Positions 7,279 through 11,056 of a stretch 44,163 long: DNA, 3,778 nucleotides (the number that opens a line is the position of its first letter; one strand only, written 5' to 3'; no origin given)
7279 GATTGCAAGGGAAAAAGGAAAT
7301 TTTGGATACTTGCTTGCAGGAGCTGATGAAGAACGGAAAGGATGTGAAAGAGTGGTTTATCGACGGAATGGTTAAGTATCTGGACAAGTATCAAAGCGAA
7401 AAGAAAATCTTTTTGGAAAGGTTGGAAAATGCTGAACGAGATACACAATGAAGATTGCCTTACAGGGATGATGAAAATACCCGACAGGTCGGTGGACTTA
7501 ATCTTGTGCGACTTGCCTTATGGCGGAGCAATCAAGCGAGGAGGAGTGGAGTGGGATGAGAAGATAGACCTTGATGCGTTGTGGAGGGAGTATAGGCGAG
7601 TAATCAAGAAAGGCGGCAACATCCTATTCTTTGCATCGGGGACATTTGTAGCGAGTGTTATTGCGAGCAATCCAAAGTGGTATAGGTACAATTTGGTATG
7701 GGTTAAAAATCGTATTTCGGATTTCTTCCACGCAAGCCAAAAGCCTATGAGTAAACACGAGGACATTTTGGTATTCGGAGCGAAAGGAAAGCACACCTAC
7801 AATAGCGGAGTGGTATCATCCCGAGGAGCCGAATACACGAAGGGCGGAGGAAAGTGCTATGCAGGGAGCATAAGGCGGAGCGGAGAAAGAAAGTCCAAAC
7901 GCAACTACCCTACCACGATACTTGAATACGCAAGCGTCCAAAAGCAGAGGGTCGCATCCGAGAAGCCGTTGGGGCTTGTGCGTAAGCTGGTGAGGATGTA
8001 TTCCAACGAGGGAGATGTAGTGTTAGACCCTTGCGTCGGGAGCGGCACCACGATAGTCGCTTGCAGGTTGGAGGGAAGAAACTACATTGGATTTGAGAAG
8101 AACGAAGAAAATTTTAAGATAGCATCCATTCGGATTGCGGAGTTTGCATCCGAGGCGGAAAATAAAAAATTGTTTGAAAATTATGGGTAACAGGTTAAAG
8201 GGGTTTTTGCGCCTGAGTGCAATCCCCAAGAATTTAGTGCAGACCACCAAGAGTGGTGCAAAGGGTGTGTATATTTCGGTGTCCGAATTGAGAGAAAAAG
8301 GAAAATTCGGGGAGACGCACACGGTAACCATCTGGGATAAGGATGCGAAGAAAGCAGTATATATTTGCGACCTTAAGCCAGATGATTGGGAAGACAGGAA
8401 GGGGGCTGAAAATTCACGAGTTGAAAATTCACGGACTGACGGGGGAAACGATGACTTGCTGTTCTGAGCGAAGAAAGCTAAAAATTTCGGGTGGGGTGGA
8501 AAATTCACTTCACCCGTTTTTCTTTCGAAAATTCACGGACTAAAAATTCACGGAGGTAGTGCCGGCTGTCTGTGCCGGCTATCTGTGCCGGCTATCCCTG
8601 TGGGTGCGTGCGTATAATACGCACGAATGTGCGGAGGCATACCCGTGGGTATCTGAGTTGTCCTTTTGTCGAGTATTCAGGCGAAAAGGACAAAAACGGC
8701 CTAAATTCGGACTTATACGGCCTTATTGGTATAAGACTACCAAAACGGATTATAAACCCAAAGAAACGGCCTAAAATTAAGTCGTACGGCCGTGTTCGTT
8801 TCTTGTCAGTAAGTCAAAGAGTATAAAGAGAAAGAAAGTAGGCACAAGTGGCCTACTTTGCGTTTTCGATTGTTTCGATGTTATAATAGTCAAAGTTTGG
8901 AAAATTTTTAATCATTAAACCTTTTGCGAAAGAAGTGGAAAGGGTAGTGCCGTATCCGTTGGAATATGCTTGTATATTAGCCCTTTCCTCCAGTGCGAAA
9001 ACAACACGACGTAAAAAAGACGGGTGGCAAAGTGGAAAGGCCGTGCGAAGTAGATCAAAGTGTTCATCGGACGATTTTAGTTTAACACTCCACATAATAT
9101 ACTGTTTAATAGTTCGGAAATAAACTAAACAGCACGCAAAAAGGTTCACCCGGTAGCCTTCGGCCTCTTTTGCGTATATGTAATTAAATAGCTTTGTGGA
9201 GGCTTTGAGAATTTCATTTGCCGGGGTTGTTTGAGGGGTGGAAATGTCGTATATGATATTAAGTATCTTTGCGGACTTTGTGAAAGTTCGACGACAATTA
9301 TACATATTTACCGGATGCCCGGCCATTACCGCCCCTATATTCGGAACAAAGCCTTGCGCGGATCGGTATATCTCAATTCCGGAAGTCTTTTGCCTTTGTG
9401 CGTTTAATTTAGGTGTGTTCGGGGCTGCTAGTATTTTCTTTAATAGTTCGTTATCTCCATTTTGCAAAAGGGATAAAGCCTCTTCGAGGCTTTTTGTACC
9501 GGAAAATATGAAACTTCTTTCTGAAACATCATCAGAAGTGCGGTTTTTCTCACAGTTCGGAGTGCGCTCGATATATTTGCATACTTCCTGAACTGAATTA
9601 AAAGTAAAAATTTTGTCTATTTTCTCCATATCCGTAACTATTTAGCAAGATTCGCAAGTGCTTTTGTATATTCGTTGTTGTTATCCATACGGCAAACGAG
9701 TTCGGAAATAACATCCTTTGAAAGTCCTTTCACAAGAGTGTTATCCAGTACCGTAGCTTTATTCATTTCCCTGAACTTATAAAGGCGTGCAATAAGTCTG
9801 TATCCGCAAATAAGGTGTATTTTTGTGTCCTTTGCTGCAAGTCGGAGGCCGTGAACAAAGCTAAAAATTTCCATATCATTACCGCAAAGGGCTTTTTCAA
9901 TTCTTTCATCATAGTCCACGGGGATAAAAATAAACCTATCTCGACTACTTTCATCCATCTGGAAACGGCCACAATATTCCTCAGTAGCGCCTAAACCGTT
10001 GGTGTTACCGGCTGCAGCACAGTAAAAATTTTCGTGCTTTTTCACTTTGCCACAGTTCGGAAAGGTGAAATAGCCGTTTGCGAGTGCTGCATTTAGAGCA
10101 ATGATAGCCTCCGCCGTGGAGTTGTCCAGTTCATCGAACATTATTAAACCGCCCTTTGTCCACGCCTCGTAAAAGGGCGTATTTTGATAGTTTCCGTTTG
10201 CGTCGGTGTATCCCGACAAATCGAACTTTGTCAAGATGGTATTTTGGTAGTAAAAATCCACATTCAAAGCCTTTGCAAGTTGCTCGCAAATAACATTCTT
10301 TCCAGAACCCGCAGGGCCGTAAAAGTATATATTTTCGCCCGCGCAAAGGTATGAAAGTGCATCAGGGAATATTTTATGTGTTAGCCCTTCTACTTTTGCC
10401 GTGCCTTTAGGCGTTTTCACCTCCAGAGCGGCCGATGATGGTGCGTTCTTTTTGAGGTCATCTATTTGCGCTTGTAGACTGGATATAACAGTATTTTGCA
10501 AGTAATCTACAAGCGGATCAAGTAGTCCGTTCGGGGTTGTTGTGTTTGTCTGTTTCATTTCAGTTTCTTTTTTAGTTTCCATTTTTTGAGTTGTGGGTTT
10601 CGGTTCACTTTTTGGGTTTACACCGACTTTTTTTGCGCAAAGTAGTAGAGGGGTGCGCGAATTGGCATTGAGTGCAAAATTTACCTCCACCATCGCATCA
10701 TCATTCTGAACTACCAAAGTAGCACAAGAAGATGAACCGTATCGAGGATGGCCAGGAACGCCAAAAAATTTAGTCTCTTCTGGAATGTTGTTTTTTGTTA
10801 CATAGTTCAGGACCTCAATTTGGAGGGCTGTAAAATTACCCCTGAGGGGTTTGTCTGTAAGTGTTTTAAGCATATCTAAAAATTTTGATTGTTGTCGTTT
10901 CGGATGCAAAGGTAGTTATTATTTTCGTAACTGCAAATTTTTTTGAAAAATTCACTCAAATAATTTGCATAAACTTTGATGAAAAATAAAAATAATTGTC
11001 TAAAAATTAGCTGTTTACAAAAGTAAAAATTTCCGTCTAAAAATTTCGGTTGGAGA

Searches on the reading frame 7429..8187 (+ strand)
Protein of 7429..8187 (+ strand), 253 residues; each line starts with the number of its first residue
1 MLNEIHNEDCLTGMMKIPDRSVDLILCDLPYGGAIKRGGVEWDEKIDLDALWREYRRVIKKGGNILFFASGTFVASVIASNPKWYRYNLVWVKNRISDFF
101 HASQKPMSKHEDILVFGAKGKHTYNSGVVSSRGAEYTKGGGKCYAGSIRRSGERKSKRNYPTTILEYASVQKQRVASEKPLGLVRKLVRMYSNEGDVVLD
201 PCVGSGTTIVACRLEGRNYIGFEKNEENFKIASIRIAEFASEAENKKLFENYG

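Call 64: search_protein_families(library=phrogs, proteins=[window:7429-8187:+], max_evalue=0.00001)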
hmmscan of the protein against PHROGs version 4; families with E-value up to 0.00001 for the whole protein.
window:7429-8187:+ (253 aa): 12 families
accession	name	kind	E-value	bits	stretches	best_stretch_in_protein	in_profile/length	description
phrog_67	-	other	1.9e-63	216.7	1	1-245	122-352/743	DNA methyltransferase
phrog_12862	-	unknown function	4e-35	121.9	1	2-130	2-126/149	-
phrog_18293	-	other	1e-21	78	1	154-240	24-111/119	methyltransferase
phrog_3008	-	other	6.2e-21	75.8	1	173-243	148-218/244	DNA methyltransferase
phrog_498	-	other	1.5e-20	74.3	1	19-246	220-429/633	DNA methyltransferase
phrog_8769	-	other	1.2e-14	54.9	1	184-237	1-54/71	methyltransferase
phrog_6025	-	other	5.9e-14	53.1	1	4-94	13-111/192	DNA methyltransferase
phrog_6952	-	other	5.6e-10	40.4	1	167-239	104-178/181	DNA methyltransferase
phrog_23148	-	unknown function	2.6e-09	38.3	1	160-242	70-152/165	-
phrog_23085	-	unknown function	6.3e-08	33.4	1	162-242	26-111/138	-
phrog_16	-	DNA, RNA and nucleotide metabolism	8.5e-07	28.5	1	169-250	842-923/986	DNA helicase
phrog_23224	-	other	3e-06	27.8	0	177-241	233-297/305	DNA methyltransferase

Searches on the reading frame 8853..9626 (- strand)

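Call 35: search_protein_families(library=phrogs, proteins=[window:8853-9626:-], max_evalue=0.00001)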
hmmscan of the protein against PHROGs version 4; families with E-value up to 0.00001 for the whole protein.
window:8853-9626:- (257 aa): 1 family
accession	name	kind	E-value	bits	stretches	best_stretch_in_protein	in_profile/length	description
phrog_1909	-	unknown function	1.6e-31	110.6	1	4-232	14-249/287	-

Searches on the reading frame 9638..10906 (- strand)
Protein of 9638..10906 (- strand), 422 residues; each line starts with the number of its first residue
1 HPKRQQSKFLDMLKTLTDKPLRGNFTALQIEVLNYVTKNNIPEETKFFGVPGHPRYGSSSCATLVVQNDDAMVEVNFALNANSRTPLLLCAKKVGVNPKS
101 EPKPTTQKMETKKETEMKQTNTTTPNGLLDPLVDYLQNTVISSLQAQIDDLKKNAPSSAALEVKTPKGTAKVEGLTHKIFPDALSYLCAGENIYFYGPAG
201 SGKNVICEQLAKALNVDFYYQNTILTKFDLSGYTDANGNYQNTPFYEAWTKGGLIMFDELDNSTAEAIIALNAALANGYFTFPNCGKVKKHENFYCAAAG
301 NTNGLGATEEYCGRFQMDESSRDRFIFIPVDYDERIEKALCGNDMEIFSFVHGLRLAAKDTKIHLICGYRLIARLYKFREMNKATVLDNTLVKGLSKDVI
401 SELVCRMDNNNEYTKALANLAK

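Call 35: search_protein_families(library=phrogs, proteins=[window:9638-10906:-], max_evalue=0.00001)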
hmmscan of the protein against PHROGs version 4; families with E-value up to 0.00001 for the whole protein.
window:9638-10906:- (422 aa): 3 families
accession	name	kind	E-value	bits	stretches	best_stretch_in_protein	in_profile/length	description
phrog_249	-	moron, auxiliary metabolic gene and host takeover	2.3e-49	169.7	1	107-404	59-364/380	porphyrin biosynthesis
phrog_16448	-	other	5.9e-09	35.7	1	189-350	448-610/680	ATPase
phrog_1297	-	other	7.7e-07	29.4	1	186-333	21-171/356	ATPase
